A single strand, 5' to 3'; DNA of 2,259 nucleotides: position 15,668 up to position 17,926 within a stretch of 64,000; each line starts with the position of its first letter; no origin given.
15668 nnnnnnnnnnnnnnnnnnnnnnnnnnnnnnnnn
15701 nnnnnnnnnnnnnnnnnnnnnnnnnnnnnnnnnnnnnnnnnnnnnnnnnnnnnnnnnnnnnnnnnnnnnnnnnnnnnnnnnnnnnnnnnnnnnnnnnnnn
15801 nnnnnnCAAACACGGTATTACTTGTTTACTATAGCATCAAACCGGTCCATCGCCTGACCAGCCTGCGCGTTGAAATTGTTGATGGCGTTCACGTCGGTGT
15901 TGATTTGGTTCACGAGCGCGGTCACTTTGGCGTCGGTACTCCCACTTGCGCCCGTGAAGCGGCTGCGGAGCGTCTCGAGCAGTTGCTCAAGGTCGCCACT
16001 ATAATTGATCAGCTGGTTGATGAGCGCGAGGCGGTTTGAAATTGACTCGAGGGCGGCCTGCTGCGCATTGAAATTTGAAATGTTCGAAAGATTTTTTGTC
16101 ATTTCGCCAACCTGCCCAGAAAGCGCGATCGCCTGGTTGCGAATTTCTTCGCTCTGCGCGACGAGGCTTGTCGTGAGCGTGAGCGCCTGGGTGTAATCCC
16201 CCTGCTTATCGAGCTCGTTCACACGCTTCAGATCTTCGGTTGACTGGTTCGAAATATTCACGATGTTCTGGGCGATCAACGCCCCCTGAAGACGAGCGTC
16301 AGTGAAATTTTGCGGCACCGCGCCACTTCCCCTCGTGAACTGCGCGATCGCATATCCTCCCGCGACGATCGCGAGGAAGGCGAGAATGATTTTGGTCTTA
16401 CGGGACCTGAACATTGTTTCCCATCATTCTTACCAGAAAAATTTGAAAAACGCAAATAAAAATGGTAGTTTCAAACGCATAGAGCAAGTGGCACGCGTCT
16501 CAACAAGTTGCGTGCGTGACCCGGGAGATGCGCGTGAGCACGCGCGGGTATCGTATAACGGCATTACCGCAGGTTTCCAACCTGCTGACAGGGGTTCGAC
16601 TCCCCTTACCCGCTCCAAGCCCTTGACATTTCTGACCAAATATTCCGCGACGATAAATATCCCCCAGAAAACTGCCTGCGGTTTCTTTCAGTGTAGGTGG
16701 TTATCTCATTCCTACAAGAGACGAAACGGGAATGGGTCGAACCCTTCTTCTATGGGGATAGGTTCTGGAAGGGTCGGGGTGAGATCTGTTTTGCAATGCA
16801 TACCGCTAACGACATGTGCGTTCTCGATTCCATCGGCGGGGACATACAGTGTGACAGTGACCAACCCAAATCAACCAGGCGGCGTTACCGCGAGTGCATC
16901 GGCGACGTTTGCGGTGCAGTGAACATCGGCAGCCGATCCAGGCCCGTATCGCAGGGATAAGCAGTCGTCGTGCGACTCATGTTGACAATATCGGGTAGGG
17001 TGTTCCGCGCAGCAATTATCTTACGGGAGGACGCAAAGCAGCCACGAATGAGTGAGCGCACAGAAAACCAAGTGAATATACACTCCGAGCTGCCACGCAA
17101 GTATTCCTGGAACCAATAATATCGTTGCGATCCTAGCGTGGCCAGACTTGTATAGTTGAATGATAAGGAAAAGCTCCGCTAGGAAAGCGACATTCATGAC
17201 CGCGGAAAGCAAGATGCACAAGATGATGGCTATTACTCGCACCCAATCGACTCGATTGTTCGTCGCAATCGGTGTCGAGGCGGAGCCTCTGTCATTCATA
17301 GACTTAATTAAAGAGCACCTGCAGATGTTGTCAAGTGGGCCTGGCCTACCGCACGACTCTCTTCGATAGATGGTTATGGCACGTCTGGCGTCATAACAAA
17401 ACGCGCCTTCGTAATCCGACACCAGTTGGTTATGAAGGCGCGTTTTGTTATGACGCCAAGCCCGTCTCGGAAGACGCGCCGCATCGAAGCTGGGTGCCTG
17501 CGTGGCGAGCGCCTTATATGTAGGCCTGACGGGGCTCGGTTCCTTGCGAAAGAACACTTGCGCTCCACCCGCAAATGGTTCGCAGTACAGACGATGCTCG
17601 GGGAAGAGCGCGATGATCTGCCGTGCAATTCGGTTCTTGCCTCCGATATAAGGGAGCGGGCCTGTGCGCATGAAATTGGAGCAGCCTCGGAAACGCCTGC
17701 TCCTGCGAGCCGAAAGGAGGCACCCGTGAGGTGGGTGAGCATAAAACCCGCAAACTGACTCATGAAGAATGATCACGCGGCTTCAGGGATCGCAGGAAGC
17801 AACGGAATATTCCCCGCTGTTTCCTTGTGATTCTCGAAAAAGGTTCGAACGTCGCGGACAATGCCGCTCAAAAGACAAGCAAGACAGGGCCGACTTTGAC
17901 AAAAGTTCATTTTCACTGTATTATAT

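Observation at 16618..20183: Decayed island-like region downstream of tRNA-Gly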

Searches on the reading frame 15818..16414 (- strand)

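Call 10: search_protein_families(library=pfam, proteins=[window:15818-16414:-], max_evalue=1)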
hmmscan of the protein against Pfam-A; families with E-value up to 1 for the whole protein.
window:15818-16414:- (198 aa): 5 families
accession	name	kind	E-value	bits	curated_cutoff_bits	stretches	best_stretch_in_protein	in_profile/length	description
PF04513.17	Baculo_PEP_C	-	0.001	19.6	38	1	99-180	12-92/140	Baculovirus polyhedron envelope protein, PEP, C terminus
PF05531.17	NPV_P10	-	0.012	16.5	29.8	1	90-137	15-66/75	Nucleopolyhedrovirus P10 protein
PF09477.16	Type_III_YscG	-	0.056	14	32.1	0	46-84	27-66/116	Bacterial type III secretion system chaperone protein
PF00042.28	Globin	-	0.098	13.6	22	1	82-122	25-65/117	Globin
PF22652.1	DUF7006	-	0.3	11.7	27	1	86-145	16-74/112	Family of unknown function (DUF7006)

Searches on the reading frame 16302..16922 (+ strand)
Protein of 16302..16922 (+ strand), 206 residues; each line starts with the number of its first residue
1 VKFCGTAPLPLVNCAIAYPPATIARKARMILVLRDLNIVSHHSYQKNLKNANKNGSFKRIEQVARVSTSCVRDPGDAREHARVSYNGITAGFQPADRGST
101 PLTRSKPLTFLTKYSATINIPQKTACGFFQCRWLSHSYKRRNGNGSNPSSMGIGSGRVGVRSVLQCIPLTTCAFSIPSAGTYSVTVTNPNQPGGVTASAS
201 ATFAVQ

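Call 10: search_protein_families(library=pfam, proteins=[window:16302-16922:+], max_evalue=1)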
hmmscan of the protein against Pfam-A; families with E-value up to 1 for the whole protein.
window:16302-16922:+ (206 aa): 0 families
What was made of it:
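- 16790..16922 (+): Possible C-terminal stub of a PKD-like or Ig-like surface protein (….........…, then a stop). Weak evidence. No Pfam hit (call 10).
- On PKD / Ig-like domain (the fragment at 16790-16922): No Pfam hit for the fragment (call 10).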

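Call 11: search_protein_families(library=phrogs, proteins=[window:16302-16922:+], max_evalue=1)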
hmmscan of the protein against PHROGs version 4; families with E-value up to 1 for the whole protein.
window:16302-16922:+ (206 aa): 0 families

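Call 44: search_protein_families(library=ncbifam, proteins=[window:16302-16922:+], max_evalue=1)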
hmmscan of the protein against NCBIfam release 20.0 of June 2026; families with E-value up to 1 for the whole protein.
window:16302-16922:+ (206 aa): 1 family
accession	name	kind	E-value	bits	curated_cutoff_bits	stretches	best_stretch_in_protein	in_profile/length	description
NF058597.1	CoaZ_rpt_PGGG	domain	0.0009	19.3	30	1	175-204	60-87/88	choice-of-anchor Z repeating domain-containing protein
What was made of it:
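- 16790..16922 (+): NCBIfam CoaZ repeat hit at E=9e-4, below cutoff (call 44).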

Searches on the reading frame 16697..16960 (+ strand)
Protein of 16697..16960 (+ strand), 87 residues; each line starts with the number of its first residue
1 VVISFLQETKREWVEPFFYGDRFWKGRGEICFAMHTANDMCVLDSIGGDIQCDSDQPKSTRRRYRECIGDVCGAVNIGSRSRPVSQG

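Call 83: search_protein_families(library=pfam, proteins=[window:16697-16960:+], max_evalue=0.1)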
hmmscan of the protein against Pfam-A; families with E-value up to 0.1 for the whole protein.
window:16697-16960:+ (87 aa): 0 families

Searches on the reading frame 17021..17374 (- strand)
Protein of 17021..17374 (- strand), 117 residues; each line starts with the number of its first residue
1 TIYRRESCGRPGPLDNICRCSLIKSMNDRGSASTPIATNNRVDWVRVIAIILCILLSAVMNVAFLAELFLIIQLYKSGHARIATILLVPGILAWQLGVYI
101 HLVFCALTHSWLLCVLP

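Call 83: search_protein_families(library=pfam, proteins=[window:17021-17374:-], max_evalue=0.1)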
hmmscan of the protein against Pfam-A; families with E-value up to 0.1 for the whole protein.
window:17021-17374:- (117 aa): 0 families

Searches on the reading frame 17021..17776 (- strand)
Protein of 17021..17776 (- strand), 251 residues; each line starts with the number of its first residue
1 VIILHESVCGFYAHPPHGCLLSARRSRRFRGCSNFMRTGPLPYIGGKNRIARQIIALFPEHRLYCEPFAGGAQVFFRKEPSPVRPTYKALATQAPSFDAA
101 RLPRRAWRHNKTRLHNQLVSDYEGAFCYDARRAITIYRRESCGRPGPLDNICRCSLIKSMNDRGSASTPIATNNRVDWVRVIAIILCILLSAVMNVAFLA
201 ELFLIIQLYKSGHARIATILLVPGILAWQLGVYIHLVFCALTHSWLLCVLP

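Call 43: search_protein_families(library=padloc, proteins=[window:17021-17776:-], max_evalue=1)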
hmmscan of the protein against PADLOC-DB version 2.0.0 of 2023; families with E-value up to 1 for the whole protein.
window:17021-17776:- (251 aa): 16 families
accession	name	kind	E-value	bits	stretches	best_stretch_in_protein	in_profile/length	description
PDLC03253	MTase_II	-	1.5e-12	45.8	1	41-84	7-50/253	Type II methyltransferase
PDLC03244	MTase_II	-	7.1e-08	29.9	1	41-82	31-72/295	Type II methyltransferase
PDLC03294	MTase_II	-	6.8e-07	27.2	1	41-80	8-48/272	Type II methyltransferase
PDLC03247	MTase_II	-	1.2e-06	25.9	1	39-78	4-44/282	Type II methyltransferase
PDLC03383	MTase_II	-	2.9e-06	24.9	1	39-78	20-60/318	Type II methyltransferase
PDLC04018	PD-Lambda-5_B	-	4.6e-05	20.8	1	38-74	5-45/291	-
PDLC03735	oMTase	-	0.0011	16.5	1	42-78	12-51/284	orphan methyltransferase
PDLC03287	MTase_II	-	0.0021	14.9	1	39-74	365-401/646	Type II methyltransferase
PDLC04019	PD-Lambda-5_B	-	0.0022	15.9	1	37-74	3-44/167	-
PDLC03717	oMTase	-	0.0035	14.8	1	38-76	3-42/285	orphan methyltransferase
PDLC03729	oMTase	-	0.007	13.9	1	41-79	8-46/275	orphan methyltransferase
PDLC03292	MTase_II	-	0.0084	12.4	1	39-76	419-456/722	Type II methyltransferase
PDLC03261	MTase_II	-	0.0089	12.3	1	41-80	28-68/643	Type II methyltransferase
PDLC03266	MTase_II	-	0.0096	13.4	1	41-81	18-59/285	Type II methyltransferase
PDLC03341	MTase_II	-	0.02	12.4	1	41-74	19-54/316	Type II methyltransferase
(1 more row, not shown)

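Call 44: search_protein_families(library=ncbifam, proteins=[window:17021-17776:-], max_evalue=1)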
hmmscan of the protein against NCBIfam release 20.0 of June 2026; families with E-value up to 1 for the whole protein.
window:17021-17776:- (251 aa): 1 family
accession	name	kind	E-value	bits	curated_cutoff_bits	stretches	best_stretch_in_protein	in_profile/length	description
TIGR00571.1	dam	subfamily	3e-05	23.8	114.85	1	40-79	4-44/267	Dam family site-specific DNA-(adenine-N6)-methyltransferase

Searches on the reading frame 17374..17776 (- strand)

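Call 10: search_protein_families(library=pfam, proteins=[window:17374-17776:-], max_evalue=1)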
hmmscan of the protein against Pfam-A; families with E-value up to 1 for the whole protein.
window:17374-17776:- (134 aa): 1 family
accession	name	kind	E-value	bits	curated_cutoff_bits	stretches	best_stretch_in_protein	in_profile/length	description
PF02086.21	MethyltransfD12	-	4.3e-08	33.6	22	1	43-78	1-38/253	D12 class N6 adenine-specific DNA methyltransferase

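Call 11: search_protein_families(library=phrogs, proteins=[window:17374-17776:-], max_evalue=1)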
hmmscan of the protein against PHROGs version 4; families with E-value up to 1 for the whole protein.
window:17374-17776:- (134 aa): 3 families
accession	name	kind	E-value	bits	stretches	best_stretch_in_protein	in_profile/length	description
phrog_56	-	other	4.2e-15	57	1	36-82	60-107/647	DNA methyltransferase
phrog_23217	-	unknown function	3.8e-09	37.7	1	40-78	6-44/109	-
phrog_13242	-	unknown function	2e-07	31.3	1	45-91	33-79/450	-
